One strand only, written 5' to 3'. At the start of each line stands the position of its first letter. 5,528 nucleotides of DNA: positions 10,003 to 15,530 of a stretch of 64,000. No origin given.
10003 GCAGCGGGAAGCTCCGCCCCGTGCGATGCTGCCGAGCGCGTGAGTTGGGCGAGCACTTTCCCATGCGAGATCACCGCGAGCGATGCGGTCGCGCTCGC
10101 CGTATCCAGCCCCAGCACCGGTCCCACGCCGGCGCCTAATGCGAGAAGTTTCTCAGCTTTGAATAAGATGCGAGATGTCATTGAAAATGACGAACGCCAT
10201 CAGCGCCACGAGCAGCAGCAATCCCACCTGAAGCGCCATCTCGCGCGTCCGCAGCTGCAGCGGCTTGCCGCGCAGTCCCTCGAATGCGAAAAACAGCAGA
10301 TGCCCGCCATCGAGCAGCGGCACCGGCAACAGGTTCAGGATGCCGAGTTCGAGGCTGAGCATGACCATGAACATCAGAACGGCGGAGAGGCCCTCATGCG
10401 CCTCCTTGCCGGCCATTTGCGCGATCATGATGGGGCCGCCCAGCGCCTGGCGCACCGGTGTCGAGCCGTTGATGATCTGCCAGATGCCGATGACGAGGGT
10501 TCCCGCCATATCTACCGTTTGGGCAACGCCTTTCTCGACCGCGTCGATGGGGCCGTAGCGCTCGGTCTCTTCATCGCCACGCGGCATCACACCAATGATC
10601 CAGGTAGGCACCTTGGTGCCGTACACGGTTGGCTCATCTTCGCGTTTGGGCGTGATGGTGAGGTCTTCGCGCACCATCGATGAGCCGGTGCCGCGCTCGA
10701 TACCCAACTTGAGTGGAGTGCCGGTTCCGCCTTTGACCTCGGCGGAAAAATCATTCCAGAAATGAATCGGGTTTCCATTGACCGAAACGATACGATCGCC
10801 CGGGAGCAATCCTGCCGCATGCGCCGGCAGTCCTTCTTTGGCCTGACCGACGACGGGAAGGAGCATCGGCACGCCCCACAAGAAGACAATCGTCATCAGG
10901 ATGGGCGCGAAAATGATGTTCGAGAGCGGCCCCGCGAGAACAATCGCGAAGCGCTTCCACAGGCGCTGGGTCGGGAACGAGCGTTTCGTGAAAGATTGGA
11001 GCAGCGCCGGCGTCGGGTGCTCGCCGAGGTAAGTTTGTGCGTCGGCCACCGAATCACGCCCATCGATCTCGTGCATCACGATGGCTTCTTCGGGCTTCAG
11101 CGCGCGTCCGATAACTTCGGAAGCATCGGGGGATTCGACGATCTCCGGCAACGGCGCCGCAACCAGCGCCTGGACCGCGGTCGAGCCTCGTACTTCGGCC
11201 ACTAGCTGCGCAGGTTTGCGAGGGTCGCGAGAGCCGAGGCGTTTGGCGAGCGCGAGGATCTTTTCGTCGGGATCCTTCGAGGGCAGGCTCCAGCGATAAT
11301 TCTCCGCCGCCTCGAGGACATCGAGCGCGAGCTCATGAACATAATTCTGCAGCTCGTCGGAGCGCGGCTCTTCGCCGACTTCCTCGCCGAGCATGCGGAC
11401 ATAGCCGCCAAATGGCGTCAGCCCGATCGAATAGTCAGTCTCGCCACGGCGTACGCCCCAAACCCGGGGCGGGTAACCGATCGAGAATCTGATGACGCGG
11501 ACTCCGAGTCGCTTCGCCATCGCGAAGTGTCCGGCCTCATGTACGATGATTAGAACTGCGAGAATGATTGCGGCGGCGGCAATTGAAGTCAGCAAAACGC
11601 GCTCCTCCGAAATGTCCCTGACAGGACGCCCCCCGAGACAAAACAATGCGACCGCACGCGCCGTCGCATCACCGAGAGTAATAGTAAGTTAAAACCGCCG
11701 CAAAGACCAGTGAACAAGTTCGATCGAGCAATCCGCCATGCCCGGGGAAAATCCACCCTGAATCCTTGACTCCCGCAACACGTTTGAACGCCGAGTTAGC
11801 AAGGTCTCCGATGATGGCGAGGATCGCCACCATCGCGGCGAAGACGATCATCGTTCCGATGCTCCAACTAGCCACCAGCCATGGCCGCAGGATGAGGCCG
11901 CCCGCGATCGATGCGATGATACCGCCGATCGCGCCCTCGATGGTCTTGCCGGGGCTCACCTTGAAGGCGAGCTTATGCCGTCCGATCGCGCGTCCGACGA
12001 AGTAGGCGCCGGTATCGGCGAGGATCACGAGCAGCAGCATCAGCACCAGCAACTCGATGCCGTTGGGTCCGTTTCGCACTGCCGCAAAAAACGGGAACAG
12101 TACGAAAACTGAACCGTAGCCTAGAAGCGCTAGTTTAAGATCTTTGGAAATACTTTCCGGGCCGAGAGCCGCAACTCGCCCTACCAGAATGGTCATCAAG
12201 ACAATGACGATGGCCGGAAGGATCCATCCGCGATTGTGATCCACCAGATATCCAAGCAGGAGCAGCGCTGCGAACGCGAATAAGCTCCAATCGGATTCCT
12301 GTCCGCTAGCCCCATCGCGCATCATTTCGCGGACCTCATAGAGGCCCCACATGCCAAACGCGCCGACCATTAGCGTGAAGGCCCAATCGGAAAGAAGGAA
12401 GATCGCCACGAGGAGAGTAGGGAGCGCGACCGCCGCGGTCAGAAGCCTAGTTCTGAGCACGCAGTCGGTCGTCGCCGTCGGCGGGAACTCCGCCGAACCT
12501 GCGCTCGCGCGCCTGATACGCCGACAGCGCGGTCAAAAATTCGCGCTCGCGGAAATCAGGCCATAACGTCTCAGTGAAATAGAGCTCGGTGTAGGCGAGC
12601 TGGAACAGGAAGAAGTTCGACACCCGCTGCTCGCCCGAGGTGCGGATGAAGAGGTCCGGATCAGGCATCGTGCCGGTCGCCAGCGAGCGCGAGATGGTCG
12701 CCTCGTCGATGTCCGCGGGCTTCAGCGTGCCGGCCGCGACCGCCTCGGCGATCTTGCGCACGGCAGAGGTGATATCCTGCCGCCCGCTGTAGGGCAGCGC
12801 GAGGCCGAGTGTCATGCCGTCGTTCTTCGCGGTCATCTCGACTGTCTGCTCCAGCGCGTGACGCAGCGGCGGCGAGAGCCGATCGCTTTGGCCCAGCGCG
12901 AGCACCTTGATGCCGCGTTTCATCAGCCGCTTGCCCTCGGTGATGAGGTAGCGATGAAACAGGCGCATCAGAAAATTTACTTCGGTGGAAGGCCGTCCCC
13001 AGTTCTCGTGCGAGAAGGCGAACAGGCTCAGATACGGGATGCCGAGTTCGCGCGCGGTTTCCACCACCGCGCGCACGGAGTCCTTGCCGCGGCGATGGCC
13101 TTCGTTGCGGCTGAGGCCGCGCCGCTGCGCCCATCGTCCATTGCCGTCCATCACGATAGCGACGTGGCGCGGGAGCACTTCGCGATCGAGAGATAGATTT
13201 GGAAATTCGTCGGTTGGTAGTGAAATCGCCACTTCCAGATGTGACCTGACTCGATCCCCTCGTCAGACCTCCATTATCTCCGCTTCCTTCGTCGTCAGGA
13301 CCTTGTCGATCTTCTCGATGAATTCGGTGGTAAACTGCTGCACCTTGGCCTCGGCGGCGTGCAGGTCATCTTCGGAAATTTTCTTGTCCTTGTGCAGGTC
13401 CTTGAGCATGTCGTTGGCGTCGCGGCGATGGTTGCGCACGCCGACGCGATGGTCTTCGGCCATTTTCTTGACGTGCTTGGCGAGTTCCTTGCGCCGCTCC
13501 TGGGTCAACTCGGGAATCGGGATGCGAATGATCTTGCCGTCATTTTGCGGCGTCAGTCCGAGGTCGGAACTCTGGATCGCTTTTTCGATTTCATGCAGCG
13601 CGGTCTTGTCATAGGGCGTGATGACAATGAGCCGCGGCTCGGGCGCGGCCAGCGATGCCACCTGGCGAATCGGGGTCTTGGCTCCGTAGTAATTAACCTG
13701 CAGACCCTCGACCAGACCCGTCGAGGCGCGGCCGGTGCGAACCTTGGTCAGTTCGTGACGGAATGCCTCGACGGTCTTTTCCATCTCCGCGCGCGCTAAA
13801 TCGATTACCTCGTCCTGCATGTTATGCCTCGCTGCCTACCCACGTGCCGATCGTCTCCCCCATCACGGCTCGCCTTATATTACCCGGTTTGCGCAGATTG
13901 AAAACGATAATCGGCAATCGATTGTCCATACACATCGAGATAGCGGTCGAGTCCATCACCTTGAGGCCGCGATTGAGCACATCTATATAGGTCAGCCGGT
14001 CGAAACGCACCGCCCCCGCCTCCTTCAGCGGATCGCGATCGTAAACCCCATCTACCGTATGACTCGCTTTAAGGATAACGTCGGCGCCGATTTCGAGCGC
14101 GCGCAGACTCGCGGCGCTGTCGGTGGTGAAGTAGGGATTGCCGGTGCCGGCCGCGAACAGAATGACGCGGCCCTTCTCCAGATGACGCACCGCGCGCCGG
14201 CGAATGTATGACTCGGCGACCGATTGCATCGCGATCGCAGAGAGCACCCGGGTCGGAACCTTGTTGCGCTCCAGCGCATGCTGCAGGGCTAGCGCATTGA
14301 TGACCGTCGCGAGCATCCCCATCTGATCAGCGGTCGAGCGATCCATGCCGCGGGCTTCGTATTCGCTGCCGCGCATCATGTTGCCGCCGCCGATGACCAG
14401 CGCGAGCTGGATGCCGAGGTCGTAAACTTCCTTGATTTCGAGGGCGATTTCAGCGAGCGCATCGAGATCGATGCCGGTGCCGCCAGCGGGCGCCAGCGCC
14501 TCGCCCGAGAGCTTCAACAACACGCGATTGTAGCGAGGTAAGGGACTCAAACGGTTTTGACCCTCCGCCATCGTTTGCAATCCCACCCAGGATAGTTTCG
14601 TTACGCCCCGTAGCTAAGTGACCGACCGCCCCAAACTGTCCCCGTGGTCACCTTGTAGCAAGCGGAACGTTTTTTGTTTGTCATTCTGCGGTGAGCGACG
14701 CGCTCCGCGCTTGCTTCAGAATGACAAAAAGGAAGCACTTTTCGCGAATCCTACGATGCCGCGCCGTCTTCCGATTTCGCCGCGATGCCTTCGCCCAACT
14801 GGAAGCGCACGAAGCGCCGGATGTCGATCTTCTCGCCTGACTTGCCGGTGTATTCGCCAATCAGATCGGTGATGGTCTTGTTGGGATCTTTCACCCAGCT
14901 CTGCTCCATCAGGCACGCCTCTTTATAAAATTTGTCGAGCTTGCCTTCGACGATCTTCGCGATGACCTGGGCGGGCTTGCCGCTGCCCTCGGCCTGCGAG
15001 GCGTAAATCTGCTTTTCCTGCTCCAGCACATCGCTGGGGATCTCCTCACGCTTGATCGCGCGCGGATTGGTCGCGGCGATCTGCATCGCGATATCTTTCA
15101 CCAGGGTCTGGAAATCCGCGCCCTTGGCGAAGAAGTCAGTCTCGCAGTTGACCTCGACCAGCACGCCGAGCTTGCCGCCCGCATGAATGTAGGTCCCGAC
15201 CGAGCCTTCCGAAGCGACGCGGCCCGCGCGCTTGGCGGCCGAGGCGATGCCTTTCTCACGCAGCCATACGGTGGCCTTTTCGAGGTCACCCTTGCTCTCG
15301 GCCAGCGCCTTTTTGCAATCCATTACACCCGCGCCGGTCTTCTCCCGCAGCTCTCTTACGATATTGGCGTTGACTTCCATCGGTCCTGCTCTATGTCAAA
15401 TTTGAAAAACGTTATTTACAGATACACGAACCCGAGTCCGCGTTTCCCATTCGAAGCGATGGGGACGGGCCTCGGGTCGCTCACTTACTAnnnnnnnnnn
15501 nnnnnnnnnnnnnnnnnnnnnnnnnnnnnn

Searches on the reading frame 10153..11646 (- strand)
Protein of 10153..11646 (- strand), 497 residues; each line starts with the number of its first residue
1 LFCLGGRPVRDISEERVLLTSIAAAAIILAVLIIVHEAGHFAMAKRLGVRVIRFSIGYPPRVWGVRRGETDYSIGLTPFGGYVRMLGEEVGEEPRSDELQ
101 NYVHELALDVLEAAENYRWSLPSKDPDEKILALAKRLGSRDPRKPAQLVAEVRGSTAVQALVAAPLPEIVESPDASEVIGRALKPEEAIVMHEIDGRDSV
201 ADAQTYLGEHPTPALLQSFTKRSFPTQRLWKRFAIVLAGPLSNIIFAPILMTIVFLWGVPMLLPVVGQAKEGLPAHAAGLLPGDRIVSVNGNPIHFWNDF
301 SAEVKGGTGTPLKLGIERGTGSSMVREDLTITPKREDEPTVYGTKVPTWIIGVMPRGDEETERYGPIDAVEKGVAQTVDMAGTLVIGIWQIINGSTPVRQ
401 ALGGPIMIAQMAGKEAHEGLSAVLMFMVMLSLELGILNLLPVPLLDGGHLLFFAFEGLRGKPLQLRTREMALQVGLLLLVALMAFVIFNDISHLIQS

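Call 45: search_protein_families(library=pfam, proteins=[window:10153-11646:-], max_evalue=0.001)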
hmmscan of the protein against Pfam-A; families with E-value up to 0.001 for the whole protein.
window:10153-11646:- (497 aa): 4 families
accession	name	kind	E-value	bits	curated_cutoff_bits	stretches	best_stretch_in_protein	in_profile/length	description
PF02163.28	Peptidase_M50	-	1.4e-61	208.1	27.2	1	25-482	2-221/221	Peptidase family M50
PF17820.7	PDZ_6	-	7.9e-09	35.6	27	1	265-318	1-54/54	PDZ domain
PF13180.12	PDZ_2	-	3.3e-05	24.5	27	1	265-319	15-70/80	PDZ domain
PF00595.29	PDZ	-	4.8e-05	24.1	23.2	1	266-316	29-80/81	PDZ domain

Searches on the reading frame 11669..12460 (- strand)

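Call 45: search_protein_families(library=pfam, proteins=[window:11669-12460:-], max_evalue=0.001)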
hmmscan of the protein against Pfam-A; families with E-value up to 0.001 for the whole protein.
window:11669-12460:- (263 aa): 1 family
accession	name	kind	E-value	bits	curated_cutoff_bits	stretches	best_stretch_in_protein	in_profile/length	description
PF01148.25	CTP_transf_1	-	2.1e-54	185.6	24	1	4-261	2-260/264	Cytidylyltransferase family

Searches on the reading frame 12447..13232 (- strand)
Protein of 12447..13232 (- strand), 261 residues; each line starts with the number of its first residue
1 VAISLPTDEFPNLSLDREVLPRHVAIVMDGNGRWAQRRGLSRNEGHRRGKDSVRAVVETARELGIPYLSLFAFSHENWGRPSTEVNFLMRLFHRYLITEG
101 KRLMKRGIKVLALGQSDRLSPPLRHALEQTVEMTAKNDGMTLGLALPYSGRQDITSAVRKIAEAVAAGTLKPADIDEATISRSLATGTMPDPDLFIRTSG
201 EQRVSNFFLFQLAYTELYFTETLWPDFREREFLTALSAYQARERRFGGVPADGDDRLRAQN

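Call 45: search_protein_families(library=pfam, proteins=[window:12447-13232:-], max_evalue=0.001)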
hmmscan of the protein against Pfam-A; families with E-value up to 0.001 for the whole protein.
window:12447-13232:- (261 aa): 1 family
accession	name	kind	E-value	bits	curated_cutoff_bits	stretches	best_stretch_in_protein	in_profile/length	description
PF01255.24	Prenyltransf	-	1.5e-81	273.6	27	1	27-247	1-219/219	Putative undecaprenyl diphosphate synthase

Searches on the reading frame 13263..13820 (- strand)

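Call 45: search_protein_families(library=pfam, proteins=[window:13263-13820:-], max_evalue=0.001)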
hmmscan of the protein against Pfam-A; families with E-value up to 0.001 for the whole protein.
window:13263-13820:- (185 aa): 1 family
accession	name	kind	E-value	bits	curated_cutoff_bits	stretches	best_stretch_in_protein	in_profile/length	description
PF01765.24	RRF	-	4.6e-67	225.4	29.7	1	20-183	1-164/164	Ribosome recycling factor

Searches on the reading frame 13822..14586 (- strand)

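Call 46: search_protein_families(library=pfam, proteins=[window:13822-14586:-], max_evalue=0.001)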
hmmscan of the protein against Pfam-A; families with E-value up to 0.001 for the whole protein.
window:13822-14586:- (254 aa): 1 family
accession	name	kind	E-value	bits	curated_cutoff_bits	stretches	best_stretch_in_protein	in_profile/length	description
PF00696.33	AA_kinase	-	4.8e-30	105.5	24.9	1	20-230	1-234/234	Amino acid kinase family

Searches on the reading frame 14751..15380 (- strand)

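Call 46: search_protein_families(library=pfam, proteins=[window:14751-15380:-], max_evalue=0.001)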
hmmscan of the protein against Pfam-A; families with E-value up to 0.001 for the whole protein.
window:14751-15380:- (209 aa): 2 families
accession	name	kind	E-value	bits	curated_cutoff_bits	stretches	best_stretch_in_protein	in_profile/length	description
PF00889.24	EF_TS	-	6.5e-43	147.1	27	1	50-197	70-204/204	Elongation factor TS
PF25025.1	EF-Ts_N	-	4.6e-08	33.3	33.2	1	5-43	14-53/60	Elongation factor Ts, mitochondrial, N-terminal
